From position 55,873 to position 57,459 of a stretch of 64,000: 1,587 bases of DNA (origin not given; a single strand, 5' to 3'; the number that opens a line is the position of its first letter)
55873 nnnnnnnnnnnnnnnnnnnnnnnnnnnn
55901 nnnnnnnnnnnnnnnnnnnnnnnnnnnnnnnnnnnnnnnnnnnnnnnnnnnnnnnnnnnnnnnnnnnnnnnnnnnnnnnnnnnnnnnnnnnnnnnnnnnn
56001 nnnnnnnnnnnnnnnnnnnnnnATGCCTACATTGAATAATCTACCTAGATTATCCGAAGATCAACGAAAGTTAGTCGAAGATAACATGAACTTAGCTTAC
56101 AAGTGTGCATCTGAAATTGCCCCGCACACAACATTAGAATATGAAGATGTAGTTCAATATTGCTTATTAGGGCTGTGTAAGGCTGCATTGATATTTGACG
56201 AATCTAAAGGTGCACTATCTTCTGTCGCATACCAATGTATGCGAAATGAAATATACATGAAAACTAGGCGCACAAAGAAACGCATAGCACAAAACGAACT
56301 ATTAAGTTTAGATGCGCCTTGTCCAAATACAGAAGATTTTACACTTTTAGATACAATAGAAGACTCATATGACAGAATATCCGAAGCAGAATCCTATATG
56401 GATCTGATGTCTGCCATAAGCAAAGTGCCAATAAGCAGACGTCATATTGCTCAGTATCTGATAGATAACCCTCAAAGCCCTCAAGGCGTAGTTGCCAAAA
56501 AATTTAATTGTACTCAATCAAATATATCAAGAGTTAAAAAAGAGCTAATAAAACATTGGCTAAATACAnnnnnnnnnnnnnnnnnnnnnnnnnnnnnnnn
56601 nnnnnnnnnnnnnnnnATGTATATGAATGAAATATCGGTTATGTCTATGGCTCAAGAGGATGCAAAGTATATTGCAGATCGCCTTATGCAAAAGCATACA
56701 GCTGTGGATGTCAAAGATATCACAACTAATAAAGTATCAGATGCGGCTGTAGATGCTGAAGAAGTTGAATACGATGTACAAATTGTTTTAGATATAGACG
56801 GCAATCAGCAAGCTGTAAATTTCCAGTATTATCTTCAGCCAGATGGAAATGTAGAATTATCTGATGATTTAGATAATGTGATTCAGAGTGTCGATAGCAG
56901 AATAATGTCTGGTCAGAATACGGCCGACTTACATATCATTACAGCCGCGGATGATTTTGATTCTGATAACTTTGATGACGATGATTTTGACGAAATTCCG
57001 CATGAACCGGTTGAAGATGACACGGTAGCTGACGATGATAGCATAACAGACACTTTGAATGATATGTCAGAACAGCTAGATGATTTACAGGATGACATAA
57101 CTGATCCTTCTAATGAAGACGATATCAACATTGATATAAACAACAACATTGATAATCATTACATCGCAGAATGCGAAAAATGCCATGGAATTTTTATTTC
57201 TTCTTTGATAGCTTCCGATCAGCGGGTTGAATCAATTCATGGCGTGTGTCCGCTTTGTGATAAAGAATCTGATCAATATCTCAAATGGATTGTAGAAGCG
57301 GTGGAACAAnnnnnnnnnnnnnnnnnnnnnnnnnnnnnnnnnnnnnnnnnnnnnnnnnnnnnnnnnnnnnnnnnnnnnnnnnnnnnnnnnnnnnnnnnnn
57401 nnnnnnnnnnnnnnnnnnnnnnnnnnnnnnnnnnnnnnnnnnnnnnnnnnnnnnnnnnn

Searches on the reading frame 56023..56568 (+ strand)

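Call 4: search_protein_families(library=pfam, proteins=[window:56023-56568:+], max_evalue=1)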
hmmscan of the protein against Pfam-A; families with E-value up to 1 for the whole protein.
window:56023-56568:+ (182 aa): 4 families
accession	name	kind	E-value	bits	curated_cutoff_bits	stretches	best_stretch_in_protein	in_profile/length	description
PF04542.20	Sigma70_r2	-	3.3e-08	33.6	24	1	17-86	1-70/71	Sigma-70 region 2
PF12297.13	EVC2_like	-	0.039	13.3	25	1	118-170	337-391/429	Ellis van Creveld protein 2 like protein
PF07659.16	DUF1599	-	0.14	13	25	0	29-52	36-59/61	Nucleotide modification associated domain 1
PF04539.22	Sigma70_r3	-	0.17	12.5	25.3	0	90-115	44-69/78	Sigma-70 region 3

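Call 6: search_protein_families(library=phrogs, proteins=[window:56023-56568:+], max_evalue=0.01)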
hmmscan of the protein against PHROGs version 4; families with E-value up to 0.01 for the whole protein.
window:56023-56568:+ (182 aa): 2 families
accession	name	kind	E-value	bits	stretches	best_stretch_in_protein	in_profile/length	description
phrog_351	-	transcription regulation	2.7e-23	83.5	1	15-177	506-720/928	RNA polymerase sigma factor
phrog_36098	-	transcription regulation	3.1e-07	31.3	1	9-63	9-67/223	RNA polymerase sigma factor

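Call 48: search_protein_families(library=ncbifam, proteins=[window:56023-56568:+], max_evalue=0.1)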
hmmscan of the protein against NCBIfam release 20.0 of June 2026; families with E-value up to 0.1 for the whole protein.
window:56023-56568:+ (182 aa): 31 families (the best 25 are shown)
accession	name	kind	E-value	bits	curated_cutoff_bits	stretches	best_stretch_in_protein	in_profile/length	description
TIGR02937.1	sigma70-ECF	superfamily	3.4e-17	62.5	42.9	1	14-178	3-160/165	sigma-70 family RNA polymerase sigma factor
NF004471.0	PRK05803.1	subfamily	1.8e-12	47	252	1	13-178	51-223/235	RNA polymerase sporulation sigma factor SigK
TIGR02846.1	spore_sigmaK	equivalog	1.3e-11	44.5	298.65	1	13-178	49-221/227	RNA polymerase sporulation sigma factor SigK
NF006158.0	PRK08301.1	equivalog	2.7e-11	43.4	339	1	14-178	61-232/241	RNA polymerase sporulation sigma factor SigE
TIGR02835.1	spore_sigmaE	equivalog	3.4e-11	43.1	348.6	1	15-178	55-225/234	RNA polymerase sporulation sigma factor SigE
TIGR02980.1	SigBFG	subfamily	1.8e-10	40.9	234.35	2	92-178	134-221/227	SigB/SigF/SigG family RNA polymerase sigma factor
NF005644.0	PRK07408.1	subfamily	1.3e-09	38.1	261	1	15-82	30-100/258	RNA polymerase sigma factor SigF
NF006147.0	PRK08295.1-4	equivalog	7.4e-09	35.5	212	1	39-177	48-198/201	RNA polymerase factor sigma-70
TIGR02885.1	spore_sigF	equivalog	2.6e-07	30.7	321.45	2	14-62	13-60/231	RNA polymerase sporulation sigma factor SigF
NF006146.0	PRK08295.1-3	equivalog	4.9e-07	29.5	414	1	39-174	57-204/218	RNA polymerase factor sigma-70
TIGR02859.1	spore_sigH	equivalog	1.3e-05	24.8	294.8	1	39-135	45-150/198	RNA polymerase sporulation sigma factor SigH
NF004052.0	PRK05572.1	subfamily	6e-05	22.7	311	0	106-178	176-245/252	SigF/SigG family RNA polymerase sporulation sigma factor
NF006145.0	PRK08295.1-2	equivalog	6.4e-05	22.4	212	1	40-125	59-146/213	RNA polymerase sporulation sigma factor SigH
TIGR02997.1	Sig70-cyanoRpoD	subfamily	0.00019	20.8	384.5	1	13-77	75-139/298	RNA polymerase sigma factor, RpoD/SigA family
NF006148.0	PRK08295.1-5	equivalog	0.00021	20.7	208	1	40-115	60-139/218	RNA polymerase sporulation sigma factor SigH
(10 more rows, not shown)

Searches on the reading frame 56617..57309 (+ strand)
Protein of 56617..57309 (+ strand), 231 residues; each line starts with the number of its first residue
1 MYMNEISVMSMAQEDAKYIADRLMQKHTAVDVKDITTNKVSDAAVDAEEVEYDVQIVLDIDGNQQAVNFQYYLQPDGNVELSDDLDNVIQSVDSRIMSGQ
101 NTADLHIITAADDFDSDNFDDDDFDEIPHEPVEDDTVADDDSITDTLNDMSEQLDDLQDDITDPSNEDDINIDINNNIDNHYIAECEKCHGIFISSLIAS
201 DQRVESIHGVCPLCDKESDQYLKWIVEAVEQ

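Call 4: search_protein_families(library=pfam, proteins=[window:56617-57309:+], max_evalue=1)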
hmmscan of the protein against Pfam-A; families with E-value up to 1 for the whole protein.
window:56617-57309:+ (231 aa): 4 families
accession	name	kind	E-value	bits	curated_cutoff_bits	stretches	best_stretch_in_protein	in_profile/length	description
PF25207.1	DUF7837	-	0.077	13.4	27.8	0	206-217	3-14/47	Domain of unknown function (DUF7837)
PF03930.20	Flp_N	-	0.086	13.3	25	1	58-111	25-76/82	Recombinase Flp protein N-terminus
PF23130.1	IcmW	-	0.14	12.7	27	1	130-178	27-72/144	IcmW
PF00082.27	Peptidase_S8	-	0.25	11.1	21.8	1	145-212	15-79/288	Subtilase family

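Call 6: search_protein_families(library=phrogs, proteins=[window:56617-57309:+], max_evalue=0.01)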
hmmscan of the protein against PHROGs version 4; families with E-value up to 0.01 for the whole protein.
window:56617-57309:+ (231 aa): 1 family
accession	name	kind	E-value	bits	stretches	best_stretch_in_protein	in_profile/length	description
phrog_32384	-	unknown function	0.0073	17.1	1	177-221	16-59/215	-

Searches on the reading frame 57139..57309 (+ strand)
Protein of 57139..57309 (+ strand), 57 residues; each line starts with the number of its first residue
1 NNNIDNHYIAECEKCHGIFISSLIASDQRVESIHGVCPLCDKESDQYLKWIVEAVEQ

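Call 77: search_protein_families(library=pfam, proteins=[window:57139-57309:+], max_evalue=1)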
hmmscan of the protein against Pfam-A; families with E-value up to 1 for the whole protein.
seq(57 aa): 3 families
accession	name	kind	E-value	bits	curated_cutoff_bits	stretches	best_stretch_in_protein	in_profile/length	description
PF25207.1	DUF7837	-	0.0029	18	27.8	0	31-43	2-14/47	Domain of unknown function (DUF7837)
PF13453.11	Zn_ribbon_TFIIB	-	0.09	12.6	22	1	9-20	19-30/41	Transcription factor zinc-finger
PF14616.11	Rua1_C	-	0.1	13.3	27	0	31-51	20-40/122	Transcription regulator Rua1, C-terminal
